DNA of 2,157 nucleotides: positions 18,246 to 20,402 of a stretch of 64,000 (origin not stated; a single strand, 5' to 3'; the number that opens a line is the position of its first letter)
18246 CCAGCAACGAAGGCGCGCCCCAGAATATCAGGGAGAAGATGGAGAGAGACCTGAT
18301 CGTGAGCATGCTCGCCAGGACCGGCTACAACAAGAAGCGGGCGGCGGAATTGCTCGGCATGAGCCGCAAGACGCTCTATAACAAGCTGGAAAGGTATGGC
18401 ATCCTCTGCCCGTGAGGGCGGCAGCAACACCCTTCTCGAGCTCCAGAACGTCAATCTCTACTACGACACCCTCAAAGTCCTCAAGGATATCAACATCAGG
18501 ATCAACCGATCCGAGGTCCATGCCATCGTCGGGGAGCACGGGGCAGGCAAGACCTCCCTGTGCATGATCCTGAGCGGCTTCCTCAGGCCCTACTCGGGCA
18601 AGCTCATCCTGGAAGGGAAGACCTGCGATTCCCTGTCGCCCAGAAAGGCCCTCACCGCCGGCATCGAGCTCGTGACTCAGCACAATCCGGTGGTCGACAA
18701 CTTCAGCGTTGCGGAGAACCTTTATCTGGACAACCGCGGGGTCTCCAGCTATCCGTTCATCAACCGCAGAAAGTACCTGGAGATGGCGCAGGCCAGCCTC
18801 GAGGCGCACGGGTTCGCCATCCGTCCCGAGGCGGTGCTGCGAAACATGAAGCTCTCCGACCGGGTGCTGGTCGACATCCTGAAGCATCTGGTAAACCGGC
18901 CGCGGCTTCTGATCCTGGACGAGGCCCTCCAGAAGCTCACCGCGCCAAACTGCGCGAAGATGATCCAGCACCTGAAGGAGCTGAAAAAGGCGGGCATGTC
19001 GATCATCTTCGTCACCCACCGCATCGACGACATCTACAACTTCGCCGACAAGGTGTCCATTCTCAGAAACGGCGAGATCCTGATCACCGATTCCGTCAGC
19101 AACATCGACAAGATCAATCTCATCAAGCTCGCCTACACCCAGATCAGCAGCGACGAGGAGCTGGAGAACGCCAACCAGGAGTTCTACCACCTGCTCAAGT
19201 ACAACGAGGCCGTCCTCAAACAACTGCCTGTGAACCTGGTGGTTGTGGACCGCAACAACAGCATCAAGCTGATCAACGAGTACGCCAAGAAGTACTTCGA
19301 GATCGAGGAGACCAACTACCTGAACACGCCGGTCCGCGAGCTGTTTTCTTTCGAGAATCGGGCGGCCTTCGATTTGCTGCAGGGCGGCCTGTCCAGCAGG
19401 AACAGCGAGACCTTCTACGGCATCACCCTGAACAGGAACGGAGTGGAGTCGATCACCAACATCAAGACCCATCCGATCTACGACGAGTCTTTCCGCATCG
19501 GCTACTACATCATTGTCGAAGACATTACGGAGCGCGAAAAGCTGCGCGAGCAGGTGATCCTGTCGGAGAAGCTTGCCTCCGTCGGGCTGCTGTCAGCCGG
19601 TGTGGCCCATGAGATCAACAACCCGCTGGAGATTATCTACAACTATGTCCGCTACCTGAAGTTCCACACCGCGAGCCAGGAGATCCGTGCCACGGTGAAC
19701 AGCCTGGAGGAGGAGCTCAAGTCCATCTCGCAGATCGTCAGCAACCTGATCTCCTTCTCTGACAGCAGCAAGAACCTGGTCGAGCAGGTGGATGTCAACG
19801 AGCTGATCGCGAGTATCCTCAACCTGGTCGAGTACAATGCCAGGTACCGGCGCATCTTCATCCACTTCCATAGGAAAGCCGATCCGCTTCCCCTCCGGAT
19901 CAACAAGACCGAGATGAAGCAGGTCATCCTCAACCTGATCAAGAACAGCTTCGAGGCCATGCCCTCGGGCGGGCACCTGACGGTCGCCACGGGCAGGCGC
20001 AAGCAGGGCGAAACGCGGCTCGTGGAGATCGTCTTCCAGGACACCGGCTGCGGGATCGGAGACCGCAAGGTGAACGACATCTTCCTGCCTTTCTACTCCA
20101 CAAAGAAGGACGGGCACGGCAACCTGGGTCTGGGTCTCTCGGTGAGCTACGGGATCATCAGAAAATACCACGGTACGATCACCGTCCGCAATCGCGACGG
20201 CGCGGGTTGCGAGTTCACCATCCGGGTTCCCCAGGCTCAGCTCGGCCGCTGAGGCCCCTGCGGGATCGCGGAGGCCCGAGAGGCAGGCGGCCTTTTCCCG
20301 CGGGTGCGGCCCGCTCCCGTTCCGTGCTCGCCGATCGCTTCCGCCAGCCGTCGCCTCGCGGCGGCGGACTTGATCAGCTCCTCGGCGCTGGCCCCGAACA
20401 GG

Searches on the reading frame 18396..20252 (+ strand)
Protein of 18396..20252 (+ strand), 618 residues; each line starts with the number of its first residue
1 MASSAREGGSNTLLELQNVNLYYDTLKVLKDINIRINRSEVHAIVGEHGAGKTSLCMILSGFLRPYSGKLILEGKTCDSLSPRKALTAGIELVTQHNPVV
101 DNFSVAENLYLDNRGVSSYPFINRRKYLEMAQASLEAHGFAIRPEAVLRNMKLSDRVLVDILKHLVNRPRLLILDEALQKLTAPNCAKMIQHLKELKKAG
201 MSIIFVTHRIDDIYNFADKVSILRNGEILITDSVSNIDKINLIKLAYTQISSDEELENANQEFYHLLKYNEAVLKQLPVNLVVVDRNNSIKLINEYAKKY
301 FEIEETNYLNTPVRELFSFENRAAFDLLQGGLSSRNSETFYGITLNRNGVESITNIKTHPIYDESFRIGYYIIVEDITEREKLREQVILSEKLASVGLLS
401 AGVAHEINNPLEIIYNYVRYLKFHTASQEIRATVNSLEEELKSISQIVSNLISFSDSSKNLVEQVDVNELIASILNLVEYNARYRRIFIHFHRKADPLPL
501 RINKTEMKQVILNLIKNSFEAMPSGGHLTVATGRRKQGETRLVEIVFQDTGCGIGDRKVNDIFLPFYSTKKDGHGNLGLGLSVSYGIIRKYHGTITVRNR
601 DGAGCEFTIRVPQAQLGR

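Call 9: search_protein_families(library=pfam, proteins=[window:18396-20252:+])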
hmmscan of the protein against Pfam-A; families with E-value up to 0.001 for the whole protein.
window:18396-20252:+ (618 aa): 6 families
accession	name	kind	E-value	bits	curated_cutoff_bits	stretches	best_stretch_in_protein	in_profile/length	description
PF00005.33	ABC_tran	-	5e-20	72.9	25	1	29-178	1-136/137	ABC transporter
PF02518.31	HATPase_c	-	1.1e-19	71.4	26.4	1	505-614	4-110/111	Histidine kinase-, DNA gyrase B-, and HSP90-like ATPase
PF00512.31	HisKA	-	1e-08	35.5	26.9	1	398-456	4-62/66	His Kinase A (phospho-acceptor) domain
PF08448.16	PAS_4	-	7.9e-07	29.7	23.1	1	274-381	1-109/110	PAS fold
PF00989.32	PAS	-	0.00015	22.2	22.6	1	271-377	4-113/113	PAS fold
PF13589.12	HATPase_c_3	-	0.00092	19.7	25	0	506-583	2-79/137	Histidine kinase-, DNA gyrase B-, and HSP90-like ATPase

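Call 11: find_homologous_proteins(query=window:18396-20252:+)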
Query window:18396-20252:+ (618 aa): 5685 proteins with E <= 0.001 among 8000 candidates; the best 120 are listed.
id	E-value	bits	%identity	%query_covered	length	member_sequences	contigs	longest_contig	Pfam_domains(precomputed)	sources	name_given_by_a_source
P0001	0.0e+0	1356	100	100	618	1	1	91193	PF00005.34,PF08448.17,PF02518.32,PF00512.32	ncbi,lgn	-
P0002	4.2e-282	955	71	99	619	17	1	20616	PF13426.14,PF00005.34,PF08448.17,PF02518.32,PF00512.32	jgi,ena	-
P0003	5.4e-281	951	70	99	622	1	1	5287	PF00005.34,PF08448.17,PF02518.32,PF00512.32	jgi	jgi:PAS domain S-box-containing protein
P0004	6.0e-279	944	71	99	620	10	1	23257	PF00005.34,PF08448.17,PF02518.32,PF00512.32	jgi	jgi:PAS domain S-box-containing protein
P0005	3.4e-278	942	69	99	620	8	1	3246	PF00005.34,PF08448.17,PF02518.32,PF00512.32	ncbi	-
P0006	1.9e-276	936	70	99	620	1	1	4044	PF00005.34,PF08448.17,PF02518.32,PF00512.32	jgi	jgi:PAS domain S-box-containing protein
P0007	9.7e-275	931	69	100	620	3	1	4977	PF00005.34,PF08448.17,PF02518.32,PF00512.32,PF13401.13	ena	-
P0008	1.0e-269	914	68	99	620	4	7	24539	PF00005.34,PF08448.17,PF02518.32,PF00512.32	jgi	jgi:PAS domain S-box-containing protein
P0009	2.5e-269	913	67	99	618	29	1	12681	PF00005.34,PF08448.17,PF02518.32,PF00512.32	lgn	-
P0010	5.2e-267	905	67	98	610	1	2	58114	PF00005.34,PF02518.32,PF00512.32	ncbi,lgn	-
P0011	1.1e-265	901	67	99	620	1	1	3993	PF00005.34,PF08448.17,PF02518.32,PF00512.32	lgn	-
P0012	3.3e-264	896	67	97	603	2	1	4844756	PF00005.34,PF08448.17,PF02518.32,PF00512.32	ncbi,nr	ncbi:MAG: ATP-binding cassette domain-containing protein [Spirochaetaceae bacterium]|nr:MAG: ATP-bin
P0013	1.8e-248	844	63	98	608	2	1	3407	PF00005.34,PF08448.17,PF02518.32,PF00512.32,PF13401.13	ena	-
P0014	2.6e-244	830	67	90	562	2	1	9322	PF00005.34,PF02518.32,PF00512.32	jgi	jgi:PAS domain S-box-containing protein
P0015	1.2e-231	788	59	100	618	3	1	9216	PF00005.34,PF02518.32,PF00512.32,PF00989.32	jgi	jgi:PAS domain S-box-containing protein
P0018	3.0e-231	787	59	99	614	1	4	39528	PF00005.34,PF08448.17,PF02518.32,PF00512.32,PF00989.32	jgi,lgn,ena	jgi:PAS domain S-box-containing protein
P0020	7.5e-230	782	59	99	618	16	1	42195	PF00005.34,PF08448.17,PF02518.32,PF00512.32,PF00989.32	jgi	jgi:PAS domain S-box-containing protein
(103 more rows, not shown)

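Call 13: find_related_loci(query=A1, collection=genome_contigs, flank=10000)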
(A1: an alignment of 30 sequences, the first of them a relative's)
Query A1 (618 aa) in genome_contigs; peptide patterns used: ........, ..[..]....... (x = any residue, [..] = any of these).
600 stretches matched a pattern (row limit reached: there are more); 593 encode a relative of the query (tblastn E <= 1e-3); the best 80 are kept; 80 distinct loci.
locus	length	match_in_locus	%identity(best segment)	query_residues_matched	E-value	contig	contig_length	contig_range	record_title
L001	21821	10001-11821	46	10-613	2e-172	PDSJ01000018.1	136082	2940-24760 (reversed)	MAG: candidate division KSB3 bacterium isolate DOLJORAL78_50_49 DolJOral78_scaffold_65, whole genome shotgun sequence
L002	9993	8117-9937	45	10-617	4e-164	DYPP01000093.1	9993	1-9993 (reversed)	MAG TPA_asm: Treponema denticola isolate SulCav_GS09_5_63_49 SulCav_GS09_5_10842_length_9993_cov_19_094385, whole genome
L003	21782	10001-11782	43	13-614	9e-150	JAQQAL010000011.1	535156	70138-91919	MAG: Candidiatus Thalassospirochaeta sargassi isolate JB008 k141_166825, whole genome shotgun sequence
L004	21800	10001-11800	43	13-612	3e-148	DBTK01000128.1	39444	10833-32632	MAG TPA_asm: Spirochaetaceae bacterium UBA1318 UBA1318_contig_2676, whole genome shotgun sequence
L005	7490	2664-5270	30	10-612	9e-85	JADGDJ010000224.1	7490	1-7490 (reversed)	MAG: Spirochaetaceae bacterium isolate BB7 NODE_9611_length_7490_cov_2.757543, whole genome shotgun sequence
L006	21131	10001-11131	33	234-612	8e-51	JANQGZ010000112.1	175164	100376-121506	MAG: SAR324 cluster bacterium isolate PL23b_bin.72 k99_1165019, whole genome shotgun sequence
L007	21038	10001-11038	32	261-612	6e-49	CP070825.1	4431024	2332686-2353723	MAG: Candidatus Aminicenantes bacterium isolate bin112 chromosome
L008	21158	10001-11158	31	225-612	5e-48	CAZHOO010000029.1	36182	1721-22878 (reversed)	MAG TPA_asm: uncultured Terracidiphilus sp. isolate binchicken_co3_566 genome assembly, contig: NODE_3455_length_36182_c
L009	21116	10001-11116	32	244-612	8e-48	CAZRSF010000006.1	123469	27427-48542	MAG TPA_asm: uncultured Candidatus Moduliflexus sp. isolate SRP192927_co1_965 genome assembly, contig: NODE_80_length_12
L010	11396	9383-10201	37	347-618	2e-43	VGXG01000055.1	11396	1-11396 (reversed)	MAG: Nitrospira sp. isolate K_Offshore_80m_m2_121 K_Offshore_80m_m2_121_Ga0194132_10011471, whole genome shotgun sequenc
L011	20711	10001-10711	39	381-615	2e-43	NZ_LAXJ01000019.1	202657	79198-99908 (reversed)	Roseovarius atlanticus strain R12B contig19, whole genome shotgun sequence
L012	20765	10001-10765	39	351-603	3e-41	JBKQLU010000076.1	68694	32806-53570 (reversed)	MAG: Desulfobaccales bacterium isolate CRr3G3H3I__bin_20 CRr3G3H3I_000000330549, whole genome shotgun sequence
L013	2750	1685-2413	39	380-612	1e-41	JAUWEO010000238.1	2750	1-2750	MAG: Candidatus Latescibacterota bacterium isolate CSMAG_2192 CSMAG_2192_k141_3358361_length_2750_cov_5.0000, whole geno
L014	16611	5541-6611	32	254-612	3e-41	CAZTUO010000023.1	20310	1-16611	MAG TPA_asm: uncultured Nitrospira sp. isolate binchicken_co30_85 genome assembly, contig: NODE_1979_length_20310_cov_4.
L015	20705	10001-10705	39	381-613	8e-41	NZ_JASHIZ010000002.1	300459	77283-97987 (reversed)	Roseovarius sp. MMSF_3350 NODE_2_length_300459_cov_40.398186, whole genome shotgun sequence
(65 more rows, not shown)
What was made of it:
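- Tried and rejected: Genome-collection scan with the kinase alignment (call 13).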

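Call 14: find_encoding_contigs(protein=P0001, flank=10000, max_places=3)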
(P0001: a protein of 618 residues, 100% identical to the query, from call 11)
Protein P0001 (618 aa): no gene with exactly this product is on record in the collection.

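Call 15: find_encoding_contigs(protein=P0002, flank=10000, max_places=3)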
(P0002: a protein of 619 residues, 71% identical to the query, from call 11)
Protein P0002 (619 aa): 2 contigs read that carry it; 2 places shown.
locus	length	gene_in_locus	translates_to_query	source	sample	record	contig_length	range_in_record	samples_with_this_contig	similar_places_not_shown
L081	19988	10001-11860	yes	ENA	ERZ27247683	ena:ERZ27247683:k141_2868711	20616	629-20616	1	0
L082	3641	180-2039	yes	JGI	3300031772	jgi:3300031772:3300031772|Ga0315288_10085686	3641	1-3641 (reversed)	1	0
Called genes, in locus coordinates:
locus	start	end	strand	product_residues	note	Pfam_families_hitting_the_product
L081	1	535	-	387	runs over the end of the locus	?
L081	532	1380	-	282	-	-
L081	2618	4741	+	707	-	PF00456:Transketolase_N, PF02779:Transket_pyr, PF02780:Transketolase_C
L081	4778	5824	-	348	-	PF02653:BPD_transp_2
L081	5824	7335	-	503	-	PF00005:ABC_tran, PF09818:ABC_ATPase (faint), PF13304:AAA_21 (faint), PF00005:ABC_tran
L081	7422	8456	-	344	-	PF13407:Peripla_BP_4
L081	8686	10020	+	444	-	PF00072:Response_reg, PF00158:Sigma54_activat, PF14532:Sigma54_activ_2, PF07724:AAA_2 (weak), PF07728:AAA_5 (faint), PF25601:AAA_lid_14, PF02954:HTH_8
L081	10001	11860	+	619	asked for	PF00005:ABC_tran, PF13426:PAS_9 (faint), PF08448:PAS_4, PF00512:HisKA, PF02518:HATPase_c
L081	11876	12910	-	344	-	PF02653:BPD_transp_2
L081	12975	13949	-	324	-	PF01408:GFO_IDH_MocA, PF22725:GFO_IDH_MocA_C3, PF02894:GFO_IDH_MocA_C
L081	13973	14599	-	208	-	PF02502:LacAB_rpiB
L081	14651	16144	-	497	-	PF00370:FGGY_N, PF02782:FGGY_C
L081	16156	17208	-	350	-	PF08240:ADH_N, PF00107:ADH_zinc_N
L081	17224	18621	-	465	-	PF24856:AraA_central, PF11762:Arabinose_Iso_C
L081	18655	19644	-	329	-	PF08240:ADH_N, PF16912:Glu_dehyd_C, PF00107:ADH_zinc_N, PF13602:ADH_zinc_N_2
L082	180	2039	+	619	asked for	PF00005:ABC_tran, PF13426:PAS_9 (faint), PF08448:PAS_4, PF00512:HisKA, PF02518:HATPase_c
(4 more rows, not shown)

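Call 16: find_encoding_contigs(protein=P0004, flank=10000, max_places=3)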
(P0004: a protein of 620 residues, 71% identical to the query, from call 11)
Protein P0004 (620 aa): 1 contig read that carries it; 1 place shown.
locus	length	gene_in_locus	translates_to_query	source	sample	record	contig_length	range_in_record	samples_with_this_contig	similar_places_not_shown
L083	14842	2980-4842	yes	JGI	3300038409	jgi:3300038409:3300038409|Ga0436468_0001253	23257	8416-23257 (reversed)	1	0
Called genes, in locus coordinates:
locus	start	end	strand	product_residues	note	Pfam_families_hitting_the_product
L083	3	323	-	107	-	?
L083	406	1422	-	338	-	PF13407:Peripla_BP_4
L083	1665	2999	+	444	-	PF00072:Response_reg, PF03709:OKR_DC_1_N (faint), PF00158:Sigma54_activat, PF14532:Sigma54_activ_2, PF07724:AAA_2 (weak), PF25601:AAA_lid_14, PF02954:HTH_8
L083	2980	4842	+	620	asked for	PF00005:ABC_tran, PF08448:PAS_4, PF00512:HisKA, PF02518:HATPase_c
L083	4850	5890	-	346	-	PF02653:BPD_transp_2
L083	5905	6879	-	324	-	PF01408:GFO_IDH_MocA, PF22725:GFO_IDH_MocA_C3, PF02894:GFO_IDH_MocA_C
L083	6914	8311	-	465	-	PF24856:AraA_central, PF11762:Arabinose_Iso_C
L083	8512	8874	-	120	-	-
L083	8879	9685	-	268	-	PF00528:BPD_transp_1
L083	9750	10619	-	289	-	PF00528:BPD_transp_1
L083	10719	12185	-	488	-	PF01547:SBP_bac_1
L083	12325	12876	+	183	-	PF13580:SIS_2 (faint), PF01380:SIS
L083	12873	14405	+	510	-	PF00370:FGGY_N, PF02782:FGGY_C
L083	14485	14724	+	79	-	-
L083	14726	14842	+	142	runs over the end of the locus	PF13650:Asp_protease_2 (faint)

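Call 18: find_encoding_contigs(protein=P0010, flank=10000, max_places=2)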
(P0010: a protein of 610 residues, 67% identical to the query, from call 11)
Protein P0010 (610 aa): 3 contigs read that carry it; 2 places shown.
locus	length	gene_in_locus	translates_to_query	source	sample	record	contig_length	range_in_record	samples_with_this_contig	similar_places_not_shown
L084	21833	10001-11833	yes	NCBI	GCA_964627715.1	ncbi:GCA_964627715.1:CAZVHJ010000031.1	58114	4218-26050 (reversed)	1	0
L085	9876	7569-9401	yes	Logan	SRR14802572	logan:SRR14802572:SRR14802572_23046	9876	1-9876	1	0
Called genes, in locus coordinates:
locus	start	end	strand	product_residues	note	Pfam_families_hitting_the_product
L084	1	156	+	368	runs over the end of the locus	PF01368:DHH (weak), PF02833:DHHA2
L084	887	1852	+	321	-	PF01408:GFO_IDH_MocA, PF02894:GFO_IDH_MocA_C, PF22725:GFO_IDH_MocA_C3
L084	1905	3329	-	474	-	PF00083:Sugar_tr (weak), PF07690:MFS_1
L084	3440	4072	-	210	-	-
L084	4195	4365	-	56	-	-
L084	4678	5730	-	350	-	PF02653:BPD_transp_2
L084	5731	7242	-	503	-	PF09818:ABC_ATPase (faint), PF00005:ABC_tran, PF02463:SMC_N (faint), PF13304:AAA_21 (faint), PF00005:ABC_tran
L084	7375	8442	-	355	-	PF13407:Peripla_BP_4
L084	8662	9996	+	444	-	PF00072:Response_reg, PF00158:Sigma54_activat, PF14532:Sigma54_activ_2, PF00004:AAA (weak), PF07728:AAA_5 (faint), PF25601:AAA_lid_14, PF02954:HTH_8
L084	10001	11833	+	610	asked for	PF00005:ABC_tran, PF00512:HisKA, PF02518:HATPase_c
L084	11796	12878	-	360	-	PF02653:BPD_transp_2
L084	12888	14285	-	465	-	PF24856:AraA_central, PF11762:Arabinose_Iso_C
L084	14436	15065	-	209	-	PF02502:LacAB_rpiB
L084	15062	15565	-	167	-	PF04115:Ureidogly_lyase, PF16161:DUF4867 (faint)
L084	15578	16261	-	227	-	PF02782:FGGY_C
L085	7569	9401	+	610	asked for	PF00005:ABC_tran, PF00512:HisKA, PF02518:HATPase_c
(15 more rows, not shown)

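Call 19: find_encoding_contigs(protein=P0012, flank=10000, max_places=2)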
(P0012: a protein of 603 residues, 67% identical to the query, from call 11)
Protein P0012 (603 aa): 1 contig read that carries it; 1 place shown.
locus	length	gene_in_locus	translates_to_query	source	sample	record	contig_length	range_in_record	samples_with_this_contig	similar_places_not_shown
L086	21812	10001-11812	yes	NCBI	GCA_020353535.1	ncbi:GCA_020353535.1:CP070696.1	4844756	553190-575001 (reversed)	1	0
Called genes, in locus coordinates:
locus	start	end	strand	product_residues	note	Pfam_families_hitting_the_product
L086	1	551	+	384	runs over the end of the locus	PF01208:URO-D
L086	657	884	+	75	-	-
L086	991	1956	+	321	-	PF01408:GFO_IDH_MocA, PF03447:NAD_binding_3, PF02894:GFO_IDH_MocA_C, PF22725:GFO_IDH_MocA_C3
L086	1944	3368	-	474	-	PF00083:Sugar_tr (weak), PF07690:MFS_1, PF13347:MFS_2 (weak), PF07690:MFS_1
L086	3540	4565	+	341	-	PF08240:ADH_N, PF16912:Glu_dehyd_C (weak), PF00107:ADH_zinc_N, PF13602:ADH_zinc_N_2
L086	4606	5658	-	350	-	PF02653:BPD_transp_2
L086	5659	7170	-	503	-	PF00005:ABC_tran, PF02463:SMC_N (faint), PF09818:ABC_ATPase (faint), PF13304:AAA_21 (faint), PF00005:ABC_tran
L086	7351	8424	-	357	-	PF13407:Peripla_BP_4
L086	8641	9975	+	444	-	PF00072:Response_reg, PF00158:Sigma54_activat, PF14532:Sigma54_activ_2, PF00004:AAA (weak), PF07728:AAA_5 (faint), PF25601:AAA_lid_14, PF02954:HTH_8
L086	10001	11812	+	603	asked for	PF00005:ABC_tran, PF08448:PAS_4 (weak), PF00512:HisKA, PF02518:HATPase_c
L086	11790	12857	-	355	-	PF02653:BPD_transp_2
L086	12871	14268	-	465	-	PF02610:AraA_N (weak), PF24856:AraA_central, PF11762:Arabinose_Iso_C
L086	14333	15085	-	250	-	PF00106:adh_short, PF08659:KR, PF13561:adh_short_C2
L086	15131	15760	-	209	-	PF02502:LacAB_rpiB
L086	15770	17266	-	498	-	PF00370:FGGY_N, PF02782:FGGY_C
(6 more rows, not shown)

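Call 20: find_encoding_contigs(protein=P0008, flank=10000, max_places=2)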
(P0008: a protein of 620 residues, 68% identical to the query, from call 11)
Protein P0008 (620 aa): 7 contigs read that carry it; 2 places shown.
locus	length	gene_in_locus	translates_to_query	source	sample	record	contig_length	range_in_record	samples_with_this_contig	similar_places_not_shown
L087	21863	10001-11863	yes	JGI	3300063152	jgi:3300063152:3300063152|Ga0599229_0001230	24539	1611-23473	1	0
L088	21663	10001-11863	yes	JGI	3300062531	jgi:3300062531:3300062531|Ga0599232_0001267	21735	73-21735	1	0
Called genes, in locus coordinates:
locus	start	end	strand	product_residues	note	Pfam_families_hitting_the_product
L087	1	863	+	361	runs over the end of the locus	PF03599:CdhD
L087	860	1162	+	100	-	PF12838:Fer4_7 (weak), PF13183:Fer4_8 (faint), PF13534:Fer4_17 (faint), PF00037:Fer4 (weak), PF12837:Fer4_6 (weak), PF13237:Fer4_10, PF13187:Fer4_9, PF00037:Fer4 (weak), +6 more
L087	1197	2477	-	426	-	PF17164:DUF5122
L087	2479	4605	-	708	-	PF13424:TPR_12 (faint), PF13431:TPR_17 (faint), PF13432:TPR_16 (faint), PF13181:TPR_8 (faint), PF13428:TPR_14 (faint), PF00515:TPR_1 (weak), PF07719:TPR_2 (weak), PF14559:TPR_19 (weak)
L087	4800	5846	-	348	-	PF02653:BPD_transp_2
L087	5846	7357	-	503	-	PF00005:ABC_tran, PF09818:ABC_ATPase (faint), PF13304:AAA_21 (faint), PF00005:ABC_tran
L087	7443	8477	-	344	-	PF13407:Peripla_BP_4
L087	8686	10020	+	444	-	PF00072:Response_reg, PF00158:Sigma54_activat, PF14532:Sigma54_activ_2, PF07724:AAA_2 (weak), PF25601:AAA_lid_14, PF02954:HTH_8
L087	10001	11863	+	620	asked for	PF00005:ABC_tran, PF08448:PAS_4, PF00512:HisKA, PF02518:HATPase_c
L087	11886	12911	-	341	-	PF02653:BPD_transp_2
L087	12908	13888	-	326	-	PF01408:GFO_IDH_MocA, PF02894:GFO_IDH_MocA_C, PF22725:GFO_IDH_MocA_C3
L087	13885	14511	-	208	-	PF02502:LacAB_rpiB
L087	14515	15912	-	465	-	PF24856:AraA_central, PF11762:Arabinose_Iso_C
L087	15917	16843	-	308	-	PF02779:Transket_pyr, PF02780:Transketolase_C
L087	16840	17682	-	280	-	PF13292:DXP_synthase_N (weak), PF00456:Transketolase_N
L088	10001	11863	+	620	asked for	PF00005:ABC_tran, PF08448:PAS_4, PF00512:HisKA, PF02518:HATPase_c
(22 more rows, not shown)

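Call 23: find_encoding_contigs(protein=P0020, flank=10000, max_places=1)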
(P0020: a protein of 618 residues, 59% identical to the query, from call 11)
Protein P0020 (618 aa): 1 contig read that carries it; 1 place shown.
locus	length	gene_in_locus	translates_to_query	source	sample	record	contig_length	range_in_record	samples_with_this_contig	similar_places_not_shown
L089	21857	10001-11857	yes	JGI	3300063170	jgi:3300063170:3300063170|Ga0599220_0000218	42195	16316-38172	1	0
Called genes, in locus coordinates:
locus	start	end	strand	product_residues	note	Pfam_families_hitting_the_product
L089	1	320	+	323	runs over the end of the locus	PF00288:GHMP_kinases_N, PF08544:GHMP_kinases_C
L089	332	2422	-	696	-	PF00456:Transketolase_N, PF02779:Transket_pyr, PF02780:Transketolase_C, PF22613:Transketolase_C_1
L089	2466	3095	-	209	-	PF02502:LacAB_rpiB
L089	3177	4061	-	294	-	PF00753:Lactamase_B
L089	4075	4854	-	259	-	PF00106:adh_short, PF01370:Epimerase (weak), PF08659:KR, PF13561:adh_short_C2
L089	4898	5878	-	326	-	PF02653:BPD_transp_2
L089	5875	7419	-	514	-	PF00005:ABC_tran, PF09818:ABC_ATPase (faint), PF13304:AAA_21 (faint), PF00005:ABC_tran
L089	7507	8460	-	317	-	PF00532:Peripla_BP_1, PF13407:Peripla_BP_4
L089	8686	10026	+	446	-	PF00004:AAA (faint), PF00072:Response_reg, PF07724:AAA_2 (faint), PF00158:Sigma54_activat, PF14532:Sigma54_activ_2, PF25601:AAA_lid_14, PF02954:HTH_8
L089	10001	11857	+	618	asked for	PF00005:ABC_tran, PF00989:PAS (weak), PF08448:PAS_4 (weak), PF00512:HisKA (weak), PF02518:HATPase_c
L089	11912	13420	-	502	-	PF00682:HMGL-like, PF22617:HCS_D2, PF08502:LeuA_dimer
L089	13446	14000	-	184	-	PF01842:ACT, PF22629:ACT_AHAS_ss, PF13710:ACT_5, PF10369:ALS_ss_C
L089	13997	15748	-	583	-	PF02776:TPP_enzyme_N, PF00205:TPP_enzyme_M, PF02775:TPP_enzyme_C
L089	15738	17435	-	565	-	PF00920:ILVD_EDD_N, PF24877:ILV_EDD_C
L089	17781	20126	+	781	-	PF00015:MCPsignal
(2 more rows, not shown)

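Call 24: find_encoding_contigs(protein=P0018, flank=10000, max_places=1)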
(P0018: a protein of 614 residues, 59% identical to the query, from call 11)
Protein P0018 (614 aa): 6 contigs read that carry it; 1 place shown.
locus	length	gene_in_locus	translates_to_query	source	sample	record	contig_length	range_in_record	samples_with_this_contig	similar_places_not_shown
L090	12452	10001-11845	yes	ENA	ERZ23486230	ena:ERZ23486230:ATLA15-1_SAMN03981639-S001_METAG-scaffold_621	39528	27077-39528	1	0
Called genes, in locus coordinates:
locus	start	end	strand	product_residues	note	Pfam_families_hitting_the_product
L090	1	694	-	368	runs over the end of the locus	PF01073:3Beta_HSD, PF01370:Epimerase, PF16363:GDP_Man_Dehyd (weak), PF07993:NAD_binding_4 (weak)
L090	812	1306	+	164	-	PF00149:Metallophos (faint), PF12850:Metallophos_2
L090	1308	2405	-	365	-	PF01070:FMN_dh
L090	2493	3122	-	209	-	PF02502:LacAB_rpiB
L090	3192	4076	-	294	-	PF00753:Lactamase_B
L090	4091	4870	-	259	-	PF00106:adh_short, PF08659:KR, PF13561:adh_short_C2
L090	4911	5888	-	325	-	PF02653:BPD_transp_2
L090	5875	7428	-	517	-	PF00005:ABC_tran, PF09818:ABC_ATPase (faint), PF13304:AAA_21 (faint), PF13604:AAA_30 (faint), PF00005:ABC_tran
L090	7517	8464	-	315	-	PF00532:Peripla_BP_1, PF13407:Peripla_BP_4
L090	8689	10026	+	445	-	PF00004:AAA (faint), PF00072:Response_reg, PF00158:Sigma54_activat, PF14532:Sigma54_activ_2, PF25601:AAA_lid_14, PF02954:HTH_8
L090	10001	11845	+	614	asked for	PF00005:ABC_tran, PF00989:PAS (weak), PF08448:PAS_4 (weak), PF00512:HisKA (weak), PF02518:HATPase_c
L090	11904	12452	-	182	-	?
